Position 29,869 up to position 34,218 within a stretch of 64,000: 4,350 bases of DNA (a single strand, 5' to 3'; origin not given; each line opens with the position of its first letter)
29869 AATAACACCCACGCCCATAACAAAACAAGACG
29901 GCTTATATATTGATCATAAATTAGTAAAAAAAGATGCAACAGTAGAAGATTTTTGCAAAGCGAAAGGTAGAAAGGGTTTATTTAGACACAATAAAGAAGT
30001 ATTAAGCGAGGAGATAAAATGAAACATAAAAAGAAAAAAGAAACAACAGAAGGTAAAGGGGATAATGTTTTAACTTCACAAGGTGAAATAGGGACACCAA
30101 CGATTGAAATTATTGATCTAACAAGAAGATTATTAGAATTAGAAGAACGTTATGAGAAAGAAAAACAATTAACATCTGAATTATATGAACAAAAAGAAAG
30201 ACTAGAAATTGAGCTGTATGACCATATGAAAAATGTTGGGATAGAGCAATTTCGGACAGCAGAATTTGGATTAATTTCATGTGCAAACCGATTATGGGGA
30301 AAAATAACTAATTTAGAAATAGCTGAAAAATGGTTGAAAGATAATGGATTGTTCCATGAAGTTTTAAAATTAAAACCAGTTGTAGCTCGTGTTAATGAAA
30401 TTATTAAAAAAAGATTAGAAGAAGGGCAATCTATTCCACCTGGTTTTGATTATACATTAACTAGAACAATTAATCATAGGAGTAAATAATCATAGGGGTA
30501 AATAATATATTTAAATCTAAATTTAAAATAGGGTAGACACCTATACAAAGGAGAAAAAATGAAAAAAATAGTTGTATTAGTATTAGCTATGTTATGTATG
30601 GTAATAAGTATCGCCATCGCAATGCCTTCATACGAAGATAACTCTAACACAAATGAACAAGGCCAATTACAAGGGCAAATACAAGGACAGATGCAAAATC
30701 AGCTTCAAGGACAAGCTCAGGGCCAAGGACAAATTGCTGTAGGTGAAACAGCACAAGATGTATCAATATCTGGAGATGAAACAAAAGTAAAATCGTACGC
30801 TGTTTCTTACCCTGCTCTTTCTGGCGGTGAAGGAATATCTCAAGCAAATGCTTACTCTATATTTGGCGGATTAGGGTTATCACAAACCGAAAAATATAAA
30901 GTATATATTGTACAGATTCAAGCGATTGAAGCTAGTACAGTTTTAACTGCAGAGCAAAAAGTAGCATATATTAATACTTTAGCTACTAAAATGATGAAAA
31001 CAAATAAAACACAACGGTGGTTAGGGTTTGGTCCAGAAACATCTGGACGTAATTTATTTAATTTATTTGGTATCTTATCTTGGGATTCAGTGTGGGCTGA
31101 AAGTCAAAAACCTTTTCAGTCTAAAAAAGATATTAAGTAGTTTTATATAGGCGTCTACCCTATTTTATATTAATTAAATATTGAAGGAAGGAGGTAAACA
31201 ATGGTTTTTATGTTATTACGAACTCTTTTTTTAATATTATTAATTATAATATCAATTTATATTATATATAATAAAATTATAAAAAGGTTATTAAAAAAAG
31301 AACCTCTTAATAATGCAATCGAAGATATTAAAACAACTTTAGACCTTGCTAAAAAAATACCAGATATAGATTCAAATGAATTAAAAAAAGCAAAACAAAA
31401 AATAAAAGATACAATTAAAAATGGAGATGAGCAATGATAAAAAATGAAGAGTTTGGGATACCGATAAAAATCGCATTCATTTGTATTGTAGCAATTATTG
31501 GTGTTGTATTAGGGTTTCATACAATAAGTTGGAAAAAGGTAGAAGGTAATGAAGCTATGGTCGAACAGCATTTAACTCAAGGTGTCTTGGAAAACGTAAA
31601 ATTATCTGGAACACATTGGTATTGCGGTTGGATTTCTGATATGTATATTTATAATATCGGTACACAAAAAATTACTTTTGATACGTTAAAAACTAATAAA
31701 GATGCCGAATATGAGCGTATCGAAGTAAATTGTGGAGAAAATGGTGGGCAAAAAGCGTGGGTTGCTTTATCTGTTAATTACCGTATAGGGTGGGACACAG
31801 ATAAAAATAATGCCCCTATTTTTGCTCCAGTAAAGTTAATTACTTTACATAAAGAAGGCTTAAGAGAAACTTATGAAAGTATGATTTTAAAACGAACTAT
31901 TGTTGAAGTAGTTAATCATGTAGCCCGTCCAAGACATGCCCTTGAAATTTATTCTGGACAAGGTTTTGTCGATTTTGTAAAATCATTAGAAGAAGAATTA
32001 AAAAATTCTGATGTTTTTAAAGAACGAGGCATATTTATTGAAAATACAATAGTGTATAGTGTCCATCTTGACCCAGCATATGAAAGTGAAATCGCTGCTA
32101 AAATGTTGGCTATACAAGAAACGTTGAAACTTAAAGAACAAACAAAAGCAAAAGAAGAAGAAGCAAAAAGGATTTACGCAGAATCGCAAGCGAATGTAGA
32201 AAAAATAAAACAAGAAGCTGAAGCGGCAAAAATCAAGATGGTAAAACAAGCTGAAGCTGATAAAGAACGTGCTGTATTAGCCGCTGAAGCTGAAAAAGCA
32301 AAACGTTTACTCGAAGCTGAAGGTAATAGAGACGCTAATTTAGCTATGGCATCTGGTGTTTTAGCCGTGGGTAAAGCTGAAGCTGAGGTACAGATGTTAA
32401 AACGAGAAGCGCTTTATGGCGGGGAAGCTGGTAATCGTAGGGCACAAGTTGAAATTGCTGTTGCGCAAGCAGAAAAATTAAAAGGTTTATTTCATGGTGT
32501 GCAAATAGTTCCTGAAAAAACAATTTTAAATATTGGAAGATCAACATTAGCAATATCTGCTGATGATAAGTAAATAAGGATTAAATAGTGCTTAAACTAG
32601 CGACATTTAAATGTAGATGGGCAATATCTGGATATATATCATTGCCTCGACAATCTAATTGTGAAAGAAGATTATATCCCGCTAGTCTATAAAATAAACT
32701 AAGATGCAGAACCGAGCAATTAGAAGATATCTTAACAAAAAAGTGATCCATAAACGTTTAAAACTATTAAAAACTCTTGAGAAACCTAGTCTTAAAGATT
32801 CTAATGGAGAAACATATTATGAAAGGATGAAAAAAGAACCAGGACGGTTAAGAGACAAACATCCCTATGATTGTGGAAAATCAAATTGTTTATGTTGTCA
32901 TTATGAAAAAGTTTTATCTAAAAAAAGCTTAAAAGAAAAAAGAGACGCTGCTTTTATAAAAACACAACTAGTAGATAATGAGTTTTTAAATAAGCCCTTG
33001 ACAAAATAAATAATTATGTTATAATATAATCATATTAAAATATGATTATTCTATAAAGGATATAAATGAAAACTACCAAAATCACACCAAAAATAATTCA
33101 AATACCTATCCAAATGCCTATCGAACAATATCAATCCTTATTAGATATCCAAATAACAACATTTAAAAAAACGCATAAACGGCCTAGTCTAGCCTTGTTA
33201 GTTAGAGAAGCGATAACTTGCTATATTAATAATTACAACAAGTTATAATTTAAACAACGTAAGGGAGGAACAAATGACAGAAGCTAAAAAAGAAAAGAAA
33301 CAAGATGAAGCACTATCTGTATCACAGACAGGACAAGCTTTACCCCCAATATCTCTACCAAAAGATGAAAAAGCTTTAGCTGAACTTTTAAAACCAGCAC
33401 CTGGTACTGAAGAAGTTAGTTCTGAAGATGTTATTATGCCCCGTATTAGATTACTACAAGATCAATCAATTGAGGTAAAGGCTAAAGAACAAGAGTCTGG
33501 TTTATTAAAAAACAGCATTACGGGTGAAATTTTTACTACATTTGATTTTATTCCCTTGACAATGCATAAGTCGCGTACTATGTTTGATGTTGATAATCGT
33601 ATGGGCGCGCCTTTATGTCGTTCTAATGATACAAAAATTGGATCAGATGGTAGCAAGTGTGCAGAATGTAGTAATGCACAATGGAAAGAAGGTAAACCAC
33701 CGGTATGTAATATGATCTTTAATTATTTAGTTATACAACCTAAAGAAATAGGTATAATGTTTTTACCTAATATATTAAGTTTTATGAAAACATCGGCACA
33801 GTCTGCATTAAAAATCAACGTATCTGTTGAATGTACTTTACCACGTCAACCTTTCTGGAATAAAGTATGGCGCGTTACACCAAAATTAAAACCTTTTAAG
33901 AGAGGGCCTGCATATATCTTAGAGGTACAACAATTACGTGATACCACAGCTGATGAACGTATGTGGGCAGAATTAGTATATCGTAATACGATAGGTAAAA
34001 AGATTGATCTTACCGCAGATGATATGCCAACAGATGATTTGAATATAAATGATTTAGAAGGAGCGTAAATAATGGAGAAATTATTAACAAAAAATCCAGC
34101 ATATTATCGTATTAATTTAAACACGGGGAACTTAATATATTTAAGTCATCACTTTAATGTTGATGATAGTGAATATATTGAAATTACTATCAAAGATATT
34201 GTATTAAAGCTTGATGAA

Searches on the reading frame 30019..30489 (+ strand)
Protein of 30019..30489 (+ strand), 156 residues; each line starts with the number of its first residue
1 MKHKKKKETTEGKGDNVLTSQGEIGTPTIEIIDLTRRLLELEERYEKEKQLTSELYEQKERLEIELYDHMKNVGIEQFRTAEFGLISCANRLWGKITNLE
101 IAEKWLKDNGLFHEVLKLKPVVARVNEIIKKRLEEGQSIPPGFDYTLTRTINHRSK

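Call 90: search_protein_families(library=pfam, proteins=[window:30019-30489:+], max_evalue=0.001)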
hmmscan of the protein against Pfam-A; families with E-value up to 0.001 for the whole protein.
window:30019-30489:+ (156 aa): 1 family
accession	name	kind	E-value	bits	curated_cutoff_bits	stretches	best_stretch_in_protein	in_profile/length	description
PF23984.1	DUF7307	-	1.8e-08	34.8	27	1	31-140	2-113/129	Pam3 gp33-like protein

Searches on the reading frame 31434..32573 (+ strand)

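Call 24: search_protein_families(library=phrogs, proteins=[window:31434-32573:+], max_evalue=0.0001)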
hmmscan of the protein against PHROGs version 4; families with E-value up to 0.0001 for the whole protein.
window:31434-32573:+ (379 aa): 1 family
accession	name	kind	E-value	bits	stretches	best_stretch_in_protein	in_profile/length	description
phrog_200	-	other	2.9e-18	67.1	1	12-268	81-316/379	lipoprotein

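Call 90: search_protein_families(library=pfam, proteins=[window:31434-32573:+], max_evalue=0.001)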
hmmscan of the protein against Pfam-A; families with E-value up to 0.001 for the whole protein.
window:31434-32573:+ (379 aa): 1 family
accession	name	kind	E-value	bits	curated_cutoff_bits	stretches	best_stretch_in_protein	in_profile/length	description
PF01145.31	Band_7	-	2e-12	48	23.6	1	35-242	2-172/176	SPFH domain / Band 7 family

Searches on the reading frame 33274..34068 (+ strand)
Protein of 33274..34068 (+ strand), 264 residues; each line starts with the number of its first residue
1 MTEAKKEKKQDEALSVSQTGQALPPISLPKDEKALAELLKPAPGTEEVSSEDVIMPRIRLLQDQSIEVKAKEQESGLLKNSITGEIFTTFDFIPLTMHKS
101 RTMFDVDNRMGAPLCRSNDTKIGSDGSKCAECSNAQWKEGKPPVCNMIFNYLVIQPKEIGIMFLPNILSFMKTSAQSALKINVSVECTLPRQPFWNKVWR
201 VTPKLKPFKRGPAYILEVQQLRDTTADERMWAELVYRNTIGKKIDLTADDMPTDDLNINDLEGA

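Call 24: search_protein_families(library=phrogs, proteins=[window:33274-34068:+], max_evalue=0.0001)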
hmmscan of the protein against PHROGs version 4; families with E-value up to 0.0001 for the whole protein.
window:33274-34068:+ (264 aa): 2 families
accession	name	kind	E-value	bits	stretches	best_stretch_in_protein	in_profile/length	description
phrog_2402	-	unknown function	2.8e-07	31.3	1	5-99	9-107/292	-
phrog_5686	-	unknown function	3.8e-06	27.6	1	74-123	42-95/330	-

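Call 90: search_protein_families(library=pfam, proteins=[window:33274-34068:+], max_evalue=0.001)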
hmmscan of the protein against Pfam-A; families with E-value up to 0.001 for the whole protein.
window:33274-34068:+ (264 aa): 1 family
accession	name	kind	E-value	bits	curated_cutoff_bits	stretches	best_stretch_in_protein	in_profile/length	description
PF23977.1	Pam3_Gp34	-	4.7e-15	56.5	27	1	43-223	19-212/235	Pam3 phage gp34-like protein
